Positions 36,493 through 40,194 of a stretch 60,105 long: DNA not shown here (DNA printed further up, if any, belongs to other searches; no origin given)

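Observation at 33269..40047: Tandem, translationally coupled paralogous cyclase-STAND ATPase-TPR giants with different N-terminal modules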

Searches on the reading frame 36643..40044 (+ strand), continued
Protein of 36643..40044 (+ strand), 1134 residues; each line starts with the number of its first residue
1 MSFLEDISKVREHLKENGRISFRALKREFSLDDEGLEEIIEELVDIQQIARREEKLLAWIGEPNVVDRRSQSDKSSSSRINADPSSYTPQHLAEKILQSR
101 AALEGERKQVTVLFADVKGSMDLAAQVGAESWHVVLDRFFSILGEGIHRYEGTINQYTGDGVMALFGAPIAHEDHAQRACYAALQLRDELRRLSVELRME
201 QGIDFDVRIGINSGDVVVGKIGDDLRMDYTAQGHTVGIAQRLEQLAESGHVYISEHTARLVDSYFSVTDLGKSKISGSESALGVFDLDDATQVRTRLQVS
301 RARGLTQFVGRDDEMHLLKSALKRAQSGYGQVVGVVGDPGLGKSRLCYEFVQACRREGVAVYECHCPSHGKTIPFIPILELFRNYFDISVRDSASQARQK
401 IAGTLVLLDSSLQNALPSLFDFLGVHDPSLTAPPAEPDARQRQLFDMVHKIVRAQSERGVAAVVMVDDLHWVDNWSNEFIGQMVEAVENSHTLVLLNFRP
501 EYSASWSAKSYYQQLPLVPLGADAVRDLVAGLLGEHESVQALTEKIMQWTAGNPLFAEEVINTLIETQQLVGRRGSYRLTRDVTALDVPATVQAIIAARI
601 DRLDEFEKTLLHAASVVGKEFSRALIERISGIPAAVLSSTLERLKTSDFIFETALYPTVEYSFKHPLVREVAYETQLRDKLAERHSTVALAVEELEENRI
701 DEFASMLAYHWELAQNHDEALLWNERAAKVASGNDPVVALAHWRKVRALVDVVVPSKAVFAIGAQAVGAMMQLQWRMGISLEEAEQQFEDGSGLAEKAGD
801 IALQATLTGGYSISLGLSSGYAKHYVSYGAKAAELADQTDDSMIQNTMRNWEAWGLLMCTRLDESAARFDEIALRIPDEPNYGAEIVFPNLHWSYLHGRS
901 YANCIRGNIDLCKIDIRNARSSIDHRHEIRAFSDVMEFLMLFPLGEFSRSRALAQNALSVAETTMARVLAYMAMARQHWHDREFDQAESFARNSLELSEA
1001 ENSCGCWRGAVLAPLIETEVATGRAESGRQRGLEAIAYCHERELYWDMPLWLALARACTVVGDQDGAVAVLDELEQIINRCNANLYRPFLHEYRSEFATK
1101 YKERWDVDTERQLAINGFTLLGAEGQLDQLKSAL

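Call 51: find_homologous_proteins(query=window:36643-40044:+, max_evalue=1e-50)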
Query window:36643-40044:+ (1134 aa): 8000 proteins with E <= 1e-50 among 8000 candidates; the best 120 are listed.
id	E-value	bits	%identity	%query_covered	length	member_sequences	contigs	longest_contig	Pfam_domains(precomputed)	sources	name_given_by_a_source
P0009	0.0e+0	2554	100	100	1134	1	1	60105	PF00211.26,PF13191.13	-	-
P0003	0.0e+0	1518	53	58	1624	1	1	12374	PF13240.12,PF12773.14,PF00211.26,PF13191.13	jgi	jgi:predicted ATPase/class 3 adenylate cyclase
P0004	0.0e+0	1333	58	93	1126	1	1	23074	PF13240.12,PF12773.14,PF00211.26,PF13248.12,PF13191.13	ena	-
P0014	0.0e+0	1328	54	100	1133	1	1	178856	PF17874.8,PF00211.26,PF13191.13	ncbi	-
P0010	0.0e+0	1317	54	100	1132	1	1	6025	PF00211.26,PF13191.13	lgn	-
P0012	0.0e+0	1289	56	93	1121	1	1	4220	PF13240.12,PF12773.14,PF00211.26,PF13191.13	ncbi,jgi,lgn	ncbi:MAG: class 3 adenylate cyclase/tetratricopeptide (TPR) repeat protein [Gammaproteobacteria bact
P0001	0.0e+0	1288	57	95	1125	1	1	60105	PF14559.13,PF13240.12,PF12773.14,PF00211.26,PF07719.24,PF13191.13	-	-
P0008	0.0e+0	1284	61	83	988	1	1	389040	PF13240.12,PF12773.14,PF13401.13,PF00211.26,PF13191.13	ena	-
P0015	0.0e+0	1275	58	90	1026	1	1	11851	PF13401.13,PF00211.26,PF13191.13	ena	-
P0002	0.0e+0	1271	55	94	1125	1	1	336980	PF13240.12,PF12773.14,PF13424.13,PF00211.26,PF13191.13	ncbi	-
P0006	0.0e+0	1267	55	94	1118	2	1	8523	PF13240.12,PF17874.8,PF12773.14,PF13424.13,PF13401.13,PF00211.26,PF13248.12,PF13191.13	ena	-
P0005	0.0e+0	1248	54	94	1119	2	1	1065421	PF13240.12,PF17874.8,PF12773.14,PF00211.26,PF13248.12,PF13191.13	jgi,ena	-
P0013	0.0e+0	1221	55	93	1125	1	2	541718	PF13240.12,PF12773.14,PF00211.26,PF13191.13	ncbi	ncbi:MAG: adenylate/guanylate cyclase domain-containing protein [Gammaproteobacteria bacterium]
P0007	0.0e+0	1218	63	75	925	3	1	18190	PF13240.12,PF12773.14,PF00211.26,PF13248.12,PF07719.24,PF13191.13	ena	-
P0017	0.0e+0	1187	59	81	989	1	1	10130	PF13240.12,PF12773.14,PF00211.26,PF13191.13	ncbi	ncbi:MAG: adenylate/guanylate cyclase domain-containing protein, partial [Gammaproteobacteria bacter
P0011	0.0e+0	1151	52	93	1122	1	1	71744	PF13240.12,PF12773.14,PF00211.26,PF13248.12,PF13191.13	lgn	-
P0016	0.0e+0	1151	54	87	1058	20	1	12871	PF13240.12,PF12773.14,PF00211.26,PF13248.12,PF13191.13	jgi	jgi:class 3 adenylate cyclase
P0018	0.0e+0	1113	49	93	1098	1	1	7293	PF13240.12,PF13401.13,PF00211.26,PF13191.13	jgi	-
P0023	0.0e+0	1060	48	93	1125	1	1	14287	PF13240.12,PF12773.14,PF13424.13,PF00211.26,PF13191.13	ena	-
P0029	0.0e+0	1050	47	92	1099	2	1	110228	PF13240.12,PF13401.13,PF00211.26,PF13191.13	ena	-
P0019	0.0e+0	1045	47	92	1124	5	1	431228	PF13240.12,PF12773.14,PF00211.26,PF13191.13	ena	-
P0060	0.0e+0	1036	45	100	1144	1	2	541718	PF13401.13,PF00211.26,PF13191.13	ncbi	ncbi:MAG: AAA family ATPase [Gammaproteobacteria bacterium]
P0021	0.0e+0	1036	46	93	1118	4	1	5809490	PF13240.12,PF12773.14,PF00211.26,PF13248.12,PF13191.13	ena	-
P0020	0.0e+0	1034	46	92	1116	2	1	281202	PF13240.12,PF12773.14,PF00211.26,PF13248.12,PF13191.13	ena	-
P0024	0.0e+0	1029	45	94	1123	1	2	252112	PF13240.12,PF12773.14,PF13424.13,PF13401.13,PF13428.13,PF00211.26,PF13248.12,PF07719.24,PF13191.13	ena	-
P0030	0.0e+0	1027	48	93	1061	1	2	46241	PF13401.13,PF00211.26,PF13191.13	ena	-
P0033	0.0e+0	1022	47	94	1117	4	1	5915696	PF13240.12,PF24463.2,PF13176.13,PF13248.12,PF13191.13,PF10923.15,PF17874.8,PF12773.14,PF00515.35,PF13424.13,PF00211.26,PF13181.13,PF07719.24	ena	-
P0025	0.0e+0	1021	46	93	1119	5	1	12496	PF13240.12,PF12773.14,PF00211.26,PF13248.12,PF13191.13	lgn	-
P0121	0.0e+0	1014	45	97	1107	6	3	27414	PF13424.13,PF00211.26,PF07719.24,PF13191.13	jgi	jgi:class 3 adenylate cyclase/tetratricopeptide (TPR) repeat protein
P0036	0.0e+0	1014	45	93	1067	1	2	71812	PF00211.26,PF13191.13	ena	-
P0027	1.7e-297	1008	47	93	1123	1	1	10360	PF13240.12,PF12773.14,PF13401.13,PF00211.26,PF13191.13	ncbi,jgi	ncbi:MAG: class 3 adenylate cyclase [Gammaproteobacteria bacterium]|jgi:class 3 adenylate cyclase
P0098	3.3e-296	1004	46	94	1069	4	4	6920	PF13401.13,PF00211.26,PF13191.13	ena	-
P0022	4.6e-294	997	45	92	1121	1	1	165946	PF14559.13,PF13240.12,PF12773.14,PF13428.13,PF00211.26,PF13248.12,PF13191.13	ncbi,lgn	-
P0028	1.0e-292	992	46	93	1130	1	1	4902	PF13240.12,PF17874.8,PF12773.14,PF13401.13,PF00211.26,PF13248.12,PF13191.13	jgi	jgi:class 3 adenylate cyclase/tetratricopeptide (TPR) repeat protein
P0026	6.7e-292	989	44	93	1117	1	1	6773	PF13240.12,PF12773.14,PF00211.26,PF13191.13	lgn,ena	-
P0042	4.0e-288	977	56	67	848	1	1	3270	PF13240.12,PF13401.13,PF00211.26,PF13191.13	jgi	-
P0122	4.6e-284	963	45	99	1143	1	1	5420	PF00211.26,PF13191.13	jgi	jgi:class 3 adenylate cyclase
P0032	1.0e-283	962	46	90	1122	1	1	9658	PF13240.12,PF12773.14,PF13401.13,PF00211.26,PF13191.13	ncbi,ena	-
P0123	1.6e-282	958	43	100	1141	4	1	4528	PF00211.26,PF13191.13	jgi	jgi:adenylate cyclase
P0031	5.9e-282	956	45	92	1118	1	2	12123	PF13240.12,PF12773.14,PF00211.26,PF13248.12,PF13191.13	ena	-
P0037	1.6e-280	952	49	82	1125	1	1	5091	PF13240.12,PF12773.14,PF13401.13,PF00211.26,PF13248.12,PF13191.13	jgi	jgi:adenylate cyclase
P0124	1.9e-280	951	52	76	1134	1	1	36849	PF17874.8,PF00211.26,PF13191.13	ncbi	-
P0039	1.4e-278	945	57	63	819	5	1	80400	PF13240.12,PF12773.14,PF00211.26,PF13248.12,PF13191.13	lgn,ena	-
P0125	2.3e-278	945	44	100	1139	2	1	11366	PF00211.26,PF13191.13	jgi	jgi:class 3 adenylate cyclase/tetratricopeptide (TPR) repeat protein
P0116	2.8e-278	944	51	75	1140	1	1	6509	PF13401.13,PF00211.26,PF13191.13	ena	-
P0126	3.8e-278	944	52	75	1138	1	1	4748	PF00211.26,PF13191.13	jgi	jgi:class 3 adenylate cyclase/broad specificity phosphatase PhoE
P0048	6.8e-278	943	44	92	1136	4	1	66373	PF13240.12,PF12773.14,PF13401.13,PF00211.26,PF13191.13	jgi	jgi:class 3 adenylate cyclase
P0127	1.0e-277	942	43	98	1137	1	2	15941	PF13401.13,PF00211.26,PF13191.13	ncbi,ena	-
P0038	4.6e-277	940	45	93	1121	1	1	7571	PF13240.12,PF17874.8,PF12773.14,PF13424.13,PF00211.26,PF13191.13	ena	-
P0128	1.1e-276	939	44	100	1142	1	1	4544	PF13424.13,PF00211.26,PF13181.13,PF07719.24,PF13191.13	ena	-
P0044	2.3e-276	938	44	92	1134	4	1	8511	PF13240.12,PF12773.14,PF13401.13,PF00211.26,PF13191.13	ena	-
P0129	2.8e-276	938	45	96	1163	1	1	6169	PF17874.8,PF00515.35,PF13424.13,PF00211.26,PF13181.13,PF07719.24,PF13191.13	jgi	jgi:class 3 adenylate cyclase/tetratricopeptide (TPR) repeat protein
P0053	3.9e-276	937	44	96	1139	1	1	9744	PF13240.12,PF12773.14,PF13424.13,PF00211.26,PF07719.24,PF13191.13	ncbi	-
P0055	4.2e-276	937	44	94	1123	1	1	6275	PF13240.12,PF17874.8,PF12773.14,PF00515.35,PF13424.13,PF13428.13,PF00211.26,PF24460.2,PF07719.24,PF13191.13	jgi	jgi:class 3 adenylate cyclase/tetratricopeptide (TPR) repeat protein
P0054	4.4e-276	937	45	94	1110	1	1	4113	PF17874.8,PF12773.14,PF13424.13,PF13401.13,PF00211.26,PF13191.13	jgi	jgi:predicted ATPase/class 3 adenylate cyclase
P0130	4.9e-276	937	48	81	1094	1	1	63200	PF00211.26,PF13191.13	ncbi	-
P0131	2.1e-275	935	44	99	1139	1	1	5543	PF00211.26,PF13191.13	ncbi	-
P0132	2.3e-275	935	46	90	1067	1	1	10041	PF13401.13,PF00211.26,PF13191.13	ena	-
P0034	4.7e-275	934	50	75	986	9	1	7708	PF13240.12,PF12773.14,PF13401.13,PF00211.26,PF13248.12,PF13191.13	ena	-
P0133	4.7e-275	934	43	100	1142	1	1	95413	PF00211.26,PF13191.13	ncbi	-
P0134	5.6e-275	933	48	82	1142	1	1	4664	PF13401.13,PF00211.26,PF13191.13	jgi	jgi:class 3 adenylate cyclase/tetratricopeptide (TPR) repeat protein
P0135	1.3e-274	932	48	82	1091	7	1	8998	PF00211.26,PF13191.13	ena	-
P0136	2.0e-274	932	49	81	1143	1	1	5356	PF00211.26,PF07719.24,PF13191.13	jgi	-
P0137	2.1e-274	931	44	100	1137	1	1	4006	PF00515.35,PF13424.13,PF00211.26,PF13181.13,PF07719.24,PF13191.13,PF13374.13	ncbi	-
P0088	3.5e-274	931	45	90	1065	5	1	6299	PF13401.13,PF00211.26,PF13191.13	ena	-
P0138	6.1e-274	930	43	100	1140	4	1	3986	PF13424.13,PF00211.26,PF13181.13,PF13191.13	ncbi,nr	ncbi:MAG: AAA family ATPase [Myxococcales bacterium]|nr:AAA family ATPase [Myxococcales bacterium]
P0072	8.9e-274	929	44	95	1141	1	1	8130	PF13240.12,PF17874.8,PF12773.14,PF13424.13,PF00211.26,PF07719.24,PF13191.13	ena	-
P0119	1.0e-273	929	48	83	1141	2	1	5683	PF13240.12,PF12773.14,PF13401.13,PF00211.26,PF13248.12,PF13191.13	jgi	-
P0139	1.7e-273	928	53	72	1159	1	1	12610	PF00211.26,PF13191.13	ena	-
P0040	1.8e-273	928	44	92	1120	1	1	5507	PF13240.12,PF12773.14,PF13401.13,PF00211.26,PF24460.2,PF13248.12,PF13191.13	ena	-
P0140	2.3e-273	928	51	75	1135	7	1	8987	PF00211.26,PF13191.13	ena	-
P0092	3.2e-273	928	45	90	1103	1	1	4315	PF13240.12,PF13401.13,PF00211.26,PF13191.13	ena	-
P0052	4.2e-273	927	44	94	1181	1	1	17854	PF13240.12,PF12773.14,PF00211.26,PF13191.13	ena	-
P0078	5.9e-273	927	47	84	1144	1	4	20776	PF13240.12,PF12773.14,PF24463.2,PF13424.13,PF00211.26,PF13248.12,PF13191.13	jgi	jgi:class 3 adenylate cyclase/tetratricopeptide (TPR) repeat protein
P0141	6.7e-273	926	43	100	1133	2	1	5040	PF17874.8,PF00211.26,PF13191.13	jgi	jgi:class 3 adenylate cyclase/tetratricopeptide (TPR) repeat protein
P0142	7.6e-273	926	42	96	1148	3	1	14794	PF13424.13,PF00211.26,PF13191.13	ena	-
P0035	8.1e-273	926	45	92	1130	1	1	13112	PF13240.12,PF12773.14,PF00211.26,PF13191.13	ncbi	-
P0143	1.2e-272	926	43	100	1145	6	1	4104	PF00211.26,PF07719.24,PF13191.13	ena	-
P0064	3.2e-272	924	45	93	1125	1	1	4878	PF13240.12,PF12773.14,PF13424.13,PF00211.26,PF13248.12,PF13191.13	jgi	jgi:class 3 adenylate cyclase/tetratricopeptide (TPR) repeat protein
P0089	4.8e-272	924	44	93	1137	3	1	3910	PF00536.38,PF00211.26,PF07647.25,PF13191.13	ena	-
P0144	1.4e-271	922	44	100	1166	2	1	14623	PF13424.13,PF13401.13,PF00211.26,PF13191.13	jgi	jgi:class 3 adenylate cyclase/tetratricopeptide (TPR) repeat protein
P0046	2.5e-271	921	43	94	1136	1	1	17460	PF12773.14,PF13401.13,PF00211.26,PF13191.13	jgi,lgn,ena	-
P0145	1.2e-270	919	50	80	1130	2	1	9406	PF00211.26,PF13191.13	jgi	-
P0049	2.7e-270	918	44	90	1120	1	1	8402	PF13240.12,PF12773.14,PF13401.13,PF00211.26,PF13191.13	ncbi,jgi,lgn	ncbi:MAG: class 3 adenylate cyclase [Gammaproteobacteria bacterium]|jgi:class 3 adenylate cyclase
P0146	3.3e-270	918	42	100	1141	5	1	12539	PF13424.13,PF00211.26,PF13191.13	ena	-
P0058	3.6e-270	917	51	71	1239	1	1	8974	PF12773.14,PF13401.13,PF00211.26,PF07593.19,PF13191.13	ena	-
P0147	3.9e-270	917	43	99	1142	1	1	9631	PF13424.13,PF00211.26,PF13191.13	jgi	jgi:class 3 adenylate cyclase/tetratricopeptide (TPR) repeat protein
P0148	4.6e-270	917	47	81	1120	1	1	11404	PF13240.12,PF12773.14,PF13401.13,PF00211.26,PF13191.13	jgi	jgi:class 3 adenylate cyclase/tetratricopeptide (TPR) repeat protein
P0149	4.9e-270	917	52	72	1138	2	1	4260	PF13401.13,PF00211.26,PF13191.13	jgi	jgi:class 3 adenylate cyclase/tetratricopeptide (TPR) repeat protein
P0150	5.2e-270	917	43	100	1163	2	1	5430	PF00211.26,PF13191.13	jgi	-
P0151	6.7e-270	917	42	97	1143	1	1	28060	PF00211.26,PF13191.13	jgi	jgi:class 3 adenylate cyclase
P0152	8.6e-270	916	41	100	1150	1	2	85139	PF00211.26,PF13191.13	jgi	jgi:class 3 adenylate cyclase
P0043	9.1e-270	916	44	89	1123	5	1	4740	PF13240.12,PF12773.14,PF00211.26,PF13191.13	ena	-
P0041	1.1e-269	916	45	89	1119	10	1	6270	PF13240.12,PF12773.14,PF13401.13,PF00211.26,PF13248.12,PF13191.13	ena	-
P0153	1.8e-269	915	43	97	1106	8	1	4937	PF00211.26,PF13191.13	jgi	jgi:class 3 adenylate cyclase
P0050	3.2e-269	914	44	93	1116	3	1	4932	PF13240.12,PF12773.14,PF24463.2,PF13401.13,PF00211.26,PF13248.12,PF13191.13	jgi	-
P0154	4.5e-269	914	45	100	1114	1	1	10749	PF00211.26,PF13191.13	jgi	jgi:class 3 adenylate cyclase/tetratricopeptide (TPR) repeat protein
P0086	4.9e-269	914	44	93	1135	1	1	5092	PF13240.12,PF12773.14,PF00515.35,PF24463.2,PF13424.13,PF13401.13,PF00211.26,PF07719.24,PF13191.13,PF13374.13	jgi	jgi:class 3 adenylate cyclase/tetratricopeptide (TPR) repeat protein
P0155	6.1e-269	913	52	75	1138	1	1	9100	PF00211.26,PF13191.13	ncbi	-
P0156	3.1e-268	911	43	99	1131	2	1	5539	PF00515.35,PF00211.26,PF07719.24,PF13191.13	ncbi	-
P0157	5.3e-268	910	46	88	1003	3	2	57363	PF00211.26,PF13191.13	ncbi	ncbi:MAG: adenylate/guanylate cyclase domain-containing protein [Gammaproteobacteria bacterium]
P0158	6.0e-268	910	43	97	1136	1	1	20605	PF00211.26,PF13191.13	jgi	jgi:class 3 adenylate cyclase/tetratricopeptide (TPR) repeat protein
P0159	6.5e-268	910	43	100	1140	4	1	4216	PF13424.13,PF00211.26,PF07719.24,PF13191.13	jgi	jgi:class 3 adenylate cyclase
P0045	7.8e-268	910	43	93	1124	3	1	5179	PF13240.12,PF12773.14,PF00211.26,PF13191.13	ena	-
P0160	9.0e-268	909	51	74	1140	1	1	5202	PF13401.13,PF00211.26,PF13191.13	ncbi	-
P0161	1.5e-267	909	45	93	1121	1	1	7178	PF13240.12,PF12773.14,PF24463.2,PF13424.13,PF00211.26,PF13181.13,PF07719.24,PF13191.13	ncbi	-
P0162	1.6e-267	909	50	75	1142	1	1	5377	PF00211.26,PF07719.24,PF13191.13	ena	-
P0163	1.7e-267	909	42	100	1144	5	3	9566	PF00211.26,PF13191.13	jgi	jgi:predicted ATPase/class 3 adenylate cyclase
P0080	1.5e-266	905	43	94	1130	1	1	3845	PF13240.12,PF12773.14,PF13401.13,PF00211.26,PF13191.13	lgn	-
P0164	2.1e-266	905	49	78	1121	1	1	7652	PF13424.13,PF00211.26,PF07719.24,PF13191.13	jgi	jgi:class 3 adenylate cyclase/tetratricopeptide (TPR) repeat protein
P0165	3.5e-266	904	42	100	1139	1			PF13401.13,PF00211.26,PF13191.13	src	-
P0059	5.4e-266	904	44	94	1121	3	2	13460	PF13240.12,PF12773.14,PF13424.13,PF13401.13,PF00211.26,PF13191.13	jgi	jgi:class 3 adenylate cyclase/tetratricopeptide (TPR) repeat protein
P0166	5.5e-266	904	50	75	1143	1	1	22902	PF00211.26,PF13191.13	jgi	jgi:class 3 adenylate cyclase/tetratricopeptide (TPR) repeat protein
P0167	7.0e-266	903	49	76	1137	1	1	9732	PF13401.13,PF00211.26,PF13191.13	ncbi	-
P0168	1.1e-265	903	48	79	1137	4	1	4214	PF13424.13,PF00211.26,PF13191.13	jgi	-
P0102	2.4e-265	901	45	89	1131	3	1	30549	PF13240.12,PF12773.14,PF00211.26,PF13191.13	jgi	jgi:class 3 adenylate cyclase/tetratricopeptide (TPR) repeat protein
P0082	2.5e-265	901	43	94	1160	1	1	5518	PF13240.12,PF12862.14,PF12773.14,PF13424.13,PF00211.26,PF13191.13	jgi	jgi:class 3 adenylate cyclase/tetratricopeptide (TPR) repeat protein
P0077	4.4e-265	901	44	90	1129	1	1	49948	PF13240.12,PF12773.14,PF00515.35,PF13424.13,PF13176.13,PF00211.26,PF07719.24,PF13191.13,PF13374.13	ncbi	-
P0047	4.4e-265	901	44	91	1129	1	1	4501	PF13240.12,PF12773.14,PF00211.26,PF13191.13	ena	-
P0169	5.5e-265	900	44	93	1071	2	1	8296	PF13424.13,PF13401.13,PF00211.26,PF07719.24,PF13191.13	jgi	jgi:class 3 adenylate cyclase/tetratricopeptide (TPR) repeat protein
